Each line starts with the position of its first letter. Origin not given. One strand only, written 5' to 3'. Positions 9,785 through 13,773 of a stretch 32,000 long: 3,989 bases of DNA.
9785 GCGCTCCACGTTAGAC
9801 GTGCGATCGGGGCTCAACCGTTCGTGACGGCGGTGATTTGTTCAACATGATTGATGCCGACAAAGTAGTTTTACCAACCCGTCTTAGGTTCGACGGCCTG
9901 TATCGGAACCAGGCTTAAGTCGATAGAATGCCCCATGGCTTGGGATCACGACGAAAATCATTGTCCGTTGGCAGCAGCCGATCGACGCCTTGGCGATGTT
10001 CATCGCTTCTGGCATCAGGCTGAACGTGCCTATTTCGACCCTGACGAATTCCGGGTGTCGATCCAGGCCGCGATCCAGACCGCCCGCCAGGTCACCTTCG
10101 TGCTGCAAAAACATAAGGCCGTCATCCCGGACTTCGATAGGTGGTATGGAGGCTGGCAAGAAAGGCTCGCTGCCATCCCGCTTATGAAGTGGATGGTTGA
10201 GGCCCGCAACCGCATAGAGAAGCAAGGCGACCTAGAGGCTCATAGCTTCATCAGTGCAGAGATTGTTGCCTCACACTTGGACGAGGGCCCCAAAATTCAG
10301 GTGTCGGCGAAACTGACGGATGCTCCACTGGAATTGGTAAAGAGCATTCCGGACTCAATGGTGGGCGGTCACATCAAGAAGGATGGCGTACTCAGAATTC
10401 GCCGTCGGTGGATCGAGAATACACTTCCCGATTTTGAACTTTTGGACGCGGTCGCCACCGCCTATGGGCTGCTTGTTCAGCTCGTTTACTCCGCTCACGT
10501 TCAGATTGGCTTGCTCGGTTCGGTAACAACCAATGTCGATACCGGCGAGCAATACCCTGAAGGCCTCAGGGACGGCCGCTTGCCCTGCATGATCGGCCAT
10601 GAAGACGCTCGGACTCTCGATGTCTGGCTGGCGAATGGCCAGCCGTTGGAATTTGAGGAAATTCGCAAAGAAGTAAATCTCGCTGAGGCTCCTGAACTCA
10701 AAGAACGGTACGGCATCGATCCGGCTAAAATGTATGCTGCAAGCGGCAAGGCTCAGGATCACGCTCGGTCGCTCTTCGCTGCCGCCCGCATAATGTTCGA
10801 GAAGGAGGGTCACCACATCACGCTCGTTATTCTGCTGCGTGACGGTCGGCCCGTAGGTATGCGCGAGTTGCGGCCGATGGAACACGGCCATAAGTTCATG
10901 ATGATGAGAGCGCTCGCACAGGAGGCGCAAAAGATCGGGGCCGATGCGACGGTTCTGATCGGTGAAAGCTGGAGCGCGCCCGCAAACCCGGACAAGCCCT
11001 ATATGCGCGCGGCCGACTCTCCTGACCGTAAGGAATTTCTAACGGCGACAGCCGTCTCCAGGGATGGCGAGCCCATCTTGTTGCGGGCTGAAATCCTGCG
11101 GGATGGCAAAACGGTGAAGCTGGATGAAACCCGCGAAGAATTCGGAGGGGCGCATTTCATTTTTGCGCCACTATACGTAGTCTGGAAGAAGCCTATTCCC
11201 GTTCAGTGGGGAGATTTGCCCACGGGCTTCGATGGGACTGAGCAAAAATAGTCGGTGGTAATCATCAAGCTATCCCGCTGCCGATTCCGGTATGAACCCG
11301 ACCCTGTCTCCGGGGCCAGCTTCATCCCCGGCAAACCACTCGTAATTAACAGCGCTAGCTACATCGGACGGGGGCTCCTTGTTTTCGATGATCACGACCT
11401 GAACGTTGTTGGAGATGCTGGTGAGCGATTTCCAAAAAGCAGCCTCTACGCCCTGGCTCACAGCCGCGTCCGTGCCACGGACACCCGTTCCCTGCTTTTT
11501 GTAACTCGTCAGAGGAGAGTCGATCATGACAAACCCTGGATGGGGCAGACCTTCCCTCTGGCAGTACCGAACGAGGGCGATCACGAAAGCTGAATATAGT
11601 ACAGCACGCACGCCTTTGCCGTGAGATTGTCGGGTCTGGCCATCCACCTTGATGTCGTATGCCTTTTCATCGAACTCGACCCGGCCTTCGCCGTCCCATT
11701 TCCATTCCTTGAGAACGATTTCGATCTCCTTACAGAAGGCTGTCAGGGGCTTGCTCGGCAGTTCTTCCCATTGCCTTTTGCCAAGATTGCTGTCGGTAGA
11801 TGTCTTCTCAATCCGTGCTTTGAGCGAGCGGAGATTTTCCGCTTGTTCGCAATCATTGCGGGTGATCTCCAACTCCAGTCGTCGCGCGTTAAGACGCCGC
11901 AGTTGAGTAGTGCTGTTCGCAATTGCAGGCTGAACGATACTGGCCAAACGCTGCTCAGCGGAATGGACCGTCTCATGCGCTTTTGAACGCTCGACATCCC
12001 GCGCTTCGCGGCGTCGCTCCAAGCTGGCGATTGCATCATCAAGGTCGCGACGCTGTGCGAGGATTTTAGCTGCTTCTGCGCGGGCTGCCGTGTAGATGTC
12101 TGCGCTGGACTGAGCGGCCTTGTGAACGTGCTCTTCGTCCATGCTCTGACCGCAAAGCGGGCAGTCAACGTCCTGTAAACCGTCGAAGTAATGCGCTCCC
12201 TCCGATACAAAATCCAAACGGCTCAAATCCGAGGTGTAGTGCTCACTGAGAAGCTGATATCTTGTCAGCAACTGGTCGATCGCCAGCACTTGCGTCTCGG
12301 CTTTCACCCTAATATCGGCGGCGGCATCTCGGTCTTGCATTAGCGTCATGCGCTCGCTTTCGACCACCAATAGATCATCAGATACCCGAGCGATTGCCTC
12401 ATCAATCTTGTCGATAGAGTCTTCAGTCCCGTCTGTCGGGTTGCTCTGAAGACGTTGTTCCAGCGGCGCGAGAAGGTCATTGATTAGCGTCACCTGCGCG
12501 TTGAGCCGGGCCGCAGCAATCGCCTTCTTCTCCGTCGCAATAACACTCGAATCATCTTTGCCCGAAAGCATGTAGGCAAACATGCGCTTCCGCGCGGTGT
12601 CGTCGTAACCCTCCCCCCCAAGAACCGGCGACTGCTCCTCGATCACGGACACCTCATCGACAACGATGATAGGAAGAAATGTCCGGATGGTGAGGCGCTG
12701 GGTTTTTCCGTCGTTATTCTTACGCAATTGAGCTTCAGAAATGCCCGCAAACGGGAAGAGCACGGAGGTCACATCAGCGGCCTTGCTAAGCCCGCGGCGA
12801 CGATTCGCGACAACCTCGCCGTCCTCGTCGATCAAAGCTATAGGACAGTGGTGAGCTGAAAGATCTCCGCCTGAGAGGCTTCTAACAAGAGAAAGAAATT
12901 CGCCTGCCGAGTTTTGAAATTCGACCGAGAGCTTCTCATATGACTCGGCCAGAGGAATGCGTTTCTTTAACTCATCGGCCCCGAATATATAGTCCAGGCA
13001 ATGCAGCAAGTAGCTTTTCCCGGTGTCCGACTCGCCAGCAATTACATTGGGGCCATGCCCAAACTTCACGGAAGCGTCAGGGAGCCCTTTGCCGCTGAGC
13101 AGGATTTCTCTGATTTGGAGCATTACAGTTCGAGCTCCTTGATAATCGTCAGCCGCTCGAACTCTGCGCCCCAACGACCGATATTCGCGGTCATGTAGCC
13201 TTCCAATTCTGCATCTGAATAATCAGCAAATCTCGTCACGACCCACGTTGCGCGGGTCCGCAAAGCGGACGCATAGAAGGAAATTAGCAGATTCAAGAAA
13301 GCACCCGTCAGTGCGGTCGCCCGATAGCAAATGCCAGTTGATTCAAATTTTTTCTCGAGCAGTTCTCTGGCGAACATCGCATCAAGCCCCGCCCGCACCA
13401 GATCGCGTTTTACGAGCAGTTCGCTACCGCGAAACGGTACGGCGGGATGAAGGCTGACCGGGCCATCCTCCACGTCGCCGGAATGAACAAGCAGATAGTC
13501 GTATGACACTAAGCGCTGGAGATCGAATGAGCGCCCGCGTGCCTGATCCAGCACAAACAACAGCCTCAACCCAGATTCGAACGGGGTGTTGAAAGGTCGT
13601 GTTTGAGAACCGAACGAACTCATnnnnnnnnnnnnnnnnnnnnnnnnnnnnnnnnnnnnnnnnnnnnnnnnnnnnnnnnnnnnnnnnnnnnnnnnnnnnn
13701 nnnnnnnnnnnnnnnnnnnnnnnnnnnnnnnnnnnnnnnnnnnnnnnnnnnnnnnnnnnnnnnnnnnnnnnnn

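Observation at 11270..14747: Three-gene Lamassu / ABC-three-component type defence operon with a restriction-endonuclease-fold effector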

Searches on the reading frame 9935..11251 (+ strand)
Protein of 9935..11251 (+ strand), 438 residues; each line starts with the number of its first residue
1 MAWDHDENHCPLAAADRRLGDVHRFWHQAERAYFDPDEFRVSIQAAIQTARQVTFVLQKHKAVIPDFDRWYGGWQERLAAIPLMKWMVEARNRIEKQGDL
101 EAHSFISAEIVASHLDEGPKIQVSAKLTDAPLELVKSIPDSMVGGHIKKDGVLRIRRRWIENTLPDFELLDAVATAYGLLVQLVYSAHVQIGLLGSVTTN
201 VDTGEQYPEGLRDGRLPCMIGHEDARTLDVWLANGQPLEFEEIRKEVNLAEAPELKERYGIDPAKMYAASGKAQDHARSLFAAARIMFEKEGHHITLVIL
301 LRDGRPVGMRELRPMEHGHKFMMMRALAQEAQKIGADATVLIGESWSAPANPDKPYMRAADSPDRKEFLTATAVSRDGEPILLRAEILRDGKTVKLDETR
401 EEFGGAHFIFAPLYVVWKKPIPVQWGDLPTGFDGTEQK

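Call 14: search_protein_families(library=pfam, proteins=[window:9935-11251:+], max_evalue=0.001)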
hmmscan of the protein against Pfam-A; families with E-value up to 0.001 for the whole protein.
window:9935-11251:+ (438 aa): 0 families

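Call 17: search_protein_families(library=phrogs, proteins=[window:9935-11251:+], max_evalue=0.001)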
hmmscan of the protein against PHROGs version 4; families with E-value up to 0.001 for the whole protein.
window:9935-11251:+ (438 aa): 1 family
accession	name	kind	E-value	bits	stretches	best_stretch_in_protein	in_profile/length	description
phrog_19262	-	unknown function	1e-29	104.8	1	16-347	7-328/410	-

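Call 18: search_protein_families(library=padloc, proteins=[window:9935-11251:+], max_evalue=0.001)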
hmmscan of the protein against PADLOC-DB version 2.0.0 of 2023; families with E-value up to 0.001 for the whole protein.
window:9935-11251:+ (438 aa): 0 families

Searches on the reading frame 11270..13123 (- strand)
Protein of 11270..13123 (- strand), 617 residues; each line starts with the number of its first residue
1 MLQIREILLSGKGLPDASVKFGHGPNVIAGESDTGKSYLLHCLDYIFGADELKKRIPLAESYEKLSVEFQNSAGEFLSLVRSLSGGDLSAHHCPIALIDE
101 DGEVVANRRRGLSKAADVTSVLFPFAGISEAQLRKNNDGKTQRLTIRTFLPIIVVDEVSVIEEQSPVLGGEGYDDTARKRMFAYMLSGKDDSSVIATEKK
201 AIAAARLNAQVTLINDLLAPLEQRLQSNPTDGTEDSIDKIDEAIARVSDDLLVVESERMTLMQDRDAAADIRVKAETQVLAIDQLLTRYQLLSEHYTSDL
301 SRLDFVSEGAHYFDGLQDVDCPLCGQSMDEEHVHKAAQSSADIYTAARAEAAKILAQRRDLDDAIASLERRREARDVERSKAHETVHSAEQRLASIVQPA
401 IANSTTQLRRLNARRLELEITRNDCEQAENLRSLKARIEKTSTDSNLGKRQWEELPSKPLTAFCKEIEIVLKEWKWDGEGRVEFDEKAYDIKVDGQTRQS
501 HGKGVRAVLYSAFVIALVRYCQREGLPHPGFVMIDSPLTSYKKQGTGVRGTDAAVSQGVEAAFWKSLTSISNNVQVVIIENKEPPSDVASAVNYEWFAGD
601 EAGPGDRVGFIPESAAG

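Call 7: search_protein_families(library=padloc, proteins=[window:11270-13123:-], max_evalue=0.01)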
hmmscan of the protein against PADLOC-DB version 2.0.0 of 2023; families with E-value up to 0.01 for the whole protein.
window:11270-13123:- (617 aa): 19 families
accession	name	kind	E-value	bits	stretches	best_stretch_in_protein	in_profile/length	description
PDLC03863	LmuB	-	1.1e-170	567.3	1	1-613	2-609/610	-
PDLC03867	LmuB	-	9.9e-78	260.1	1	3-611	5-600/605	-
PDLC03862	LmuB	-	4.2e-42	142.3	1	2-600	7-629/643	-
PDLC03859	LmuB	-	2.5e-31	107.6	1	1-602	2-598/611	-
PDLC03866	LmuB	-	6.8e-14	49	2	272-601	283-627/641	-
PDLC03860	LmuB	-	4.9e-12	43.2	1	17-537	20-488/565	-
PDLC03864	LmuB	-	6.7e-11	39.4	1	319-537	385-599/657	-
PDLC04886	PDC-S06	-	5.6e-05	20.1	1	296-444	234-377/727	-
PDLC00069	GajA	-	0.00017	18.2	1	15-64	15-63/687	AAA ATPase domain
PDLC00250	LmuB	-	0.0005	16.9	0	20-55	24-59/582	AAA ATPase domain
PDLC00255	LmuB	-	0.0012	15.8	1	18-56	21-60/550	AAA ATPase domain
PDLC00254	LmuB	-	0.0014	15.4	0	18-50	21-57/563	AAA ATPase domain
PDLC00256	LmuB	-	0.0015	15.3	0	15-50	18-53/563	AAA ATPase domain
PDLC00249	LmuB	-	0.0022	14.7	1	8-69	11-72/565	AAA ATPase domain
PDLC04890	PDC-S06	-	0.0024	14.5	1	298-473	237-410/732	-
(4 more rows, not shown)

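Call 8: search_protein_families(library=pfam, proteins=[window:11270-13123:-], max_evalue=0.01)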
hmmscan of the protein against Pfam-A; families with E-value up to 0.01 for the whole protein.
window:11270-13123:- (617 aa): 2 families
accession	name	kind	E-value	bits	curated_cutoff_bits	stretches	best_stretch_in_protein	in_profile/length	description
PF13476.12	AAA_23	-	0.00063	20.9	27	1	17-103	13-85/201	AAA domain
PF04423.19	Rad50_zn_hook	-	0.005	17.1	24.3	0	320-334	21-35/52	Rad50 zinc hook motif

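Call 9: search_protein_families(library=ncbifam, proteins=[window:11270-13123:-], max_evalue=0.01)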
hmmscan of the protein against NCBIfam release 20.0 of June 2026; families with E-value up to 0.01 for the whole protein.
window:11270-13123:- (617 aa): 4 families
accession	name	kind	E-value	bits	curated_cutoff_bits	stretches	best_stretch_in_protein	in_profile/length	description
NF045487.1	ASRP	equivalog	2.6e-09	36.2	300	1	230-444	213-423/593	archaea-specific SMC-related protein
NF003034.1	PRK03918.1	equivalog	0.00012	20.2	700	1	320-443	437-566/878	DNA double-strand break repair ATPase Rad50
NF041034.1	Rad50_Sulf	equivalog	0.00034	18.6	1000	1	315-411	420-512/872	DNA double-strand break repair ATPase Rad50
TIGR00634.1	recN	equivalog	0.0085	15.1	407.85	1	16-57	15-56/563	DNA repair protein RecN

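Call 12: search_solved_structures(query=window:11270-13123:-, max_evalue=0.1)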
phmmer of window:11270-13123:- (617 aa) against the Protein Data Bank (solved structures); distinct sequences matched with E-value up to 0.1: 1.
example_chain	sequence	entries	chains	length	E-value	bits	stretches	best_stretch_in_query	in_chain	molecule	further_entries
9hqu_A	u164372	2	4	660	0.00011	24.4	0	317-544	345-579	DUF3732 domain-containing protein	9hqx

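Call 17: search_protein_families(library=phrogs, proteins=[window:11270-13123:-], max_evalue=0.001)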
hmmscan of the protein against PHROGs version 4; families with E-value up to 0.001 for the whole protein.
window:11270-13123:- (617 aa): 4 families
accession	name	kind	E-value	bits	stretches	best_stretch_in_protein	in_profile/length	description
phrog_1637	-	unknown function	1.9e-29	103.5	2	139-585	150-633/661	-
phrog_35073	-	unknown function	9.8e-19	69.1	1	479-586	58-164/188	-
phrog_77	-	DNA, RNA and nucleotide metabolism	8.6e-09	35.4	1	214-441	531-751/967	SbcC-like subunit of palindrome specific endonuclease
phrog_21162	-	unknown function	4.4e-06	27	0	19-53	22-56/395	-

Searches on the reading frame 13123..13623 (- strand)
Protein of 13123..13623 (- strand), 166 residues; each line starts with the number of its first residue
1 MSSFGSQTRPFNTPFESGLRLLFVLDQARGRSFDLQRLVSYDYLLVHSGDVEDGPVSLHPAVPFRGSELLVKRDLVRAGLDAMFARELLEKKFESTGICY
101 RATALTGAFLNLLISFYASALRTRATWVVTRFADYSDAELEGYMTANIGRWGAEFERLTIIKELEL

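Call 7: search_protein_families(library=padloc, proteins=[window:13123-13623:-], max_evalue=0.01)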
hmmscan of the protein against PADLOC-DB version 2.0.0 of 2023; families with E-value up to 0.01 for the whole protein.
window:13123-13623:- (166 aa): 3 families
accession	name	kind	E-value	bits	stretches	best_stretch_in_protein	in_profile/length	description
PDLC03871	LmuC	-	2.2e-53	178.5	1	8-156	8-155/156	-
PDLC03875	LmuC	-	2.7e-16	57.9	1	9-144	3-138/149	-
PDLC03869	LmuC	-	1.1e-07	29.7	1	67-145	83-161/168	-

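Call 8: search_protein_families(library=pfam, proteins=[window:13123-13623:-], max_evalue=0.01)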
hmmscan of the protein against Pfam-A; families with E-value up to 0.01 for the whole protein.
window:13123-13623:- (166 aa): 1 family
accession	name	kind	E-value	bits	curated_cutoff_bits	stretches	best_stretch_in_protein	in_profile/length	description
PF20288.3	MC2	-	1.5e-49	168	26.9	1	10-154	1-145/145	ABC-three component (ABC-3C) system Middle Component 2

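Call 9: search_protein_families(library=ncbifam, proteins=[window:13123-13623:-], max_evalue=0.01)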
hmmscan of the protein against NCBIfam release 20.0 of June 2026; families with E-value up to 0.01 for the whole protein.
window:13123-13623:- (166 aa): 0 families

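Call 13: search_solved_structures(query=window:13123-13623:-, max_evalue=1)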
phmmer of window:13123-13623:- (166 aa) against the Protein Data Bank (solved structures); distinct sequences matched with E-value up to 1: 0.

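Call 17: search_protein_families(library=phrogs, proteins=[window:13123-13623:-], max_evalue=0.001)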
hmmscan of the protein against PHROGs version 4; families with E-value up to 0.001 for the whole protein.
window:13123-13623:- (166 aa): 1 family
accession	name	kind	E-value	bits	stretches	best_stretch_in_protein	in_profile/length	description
phrog_36943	-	unknown function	2.7e-17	64.4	1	9-156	3-150/152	-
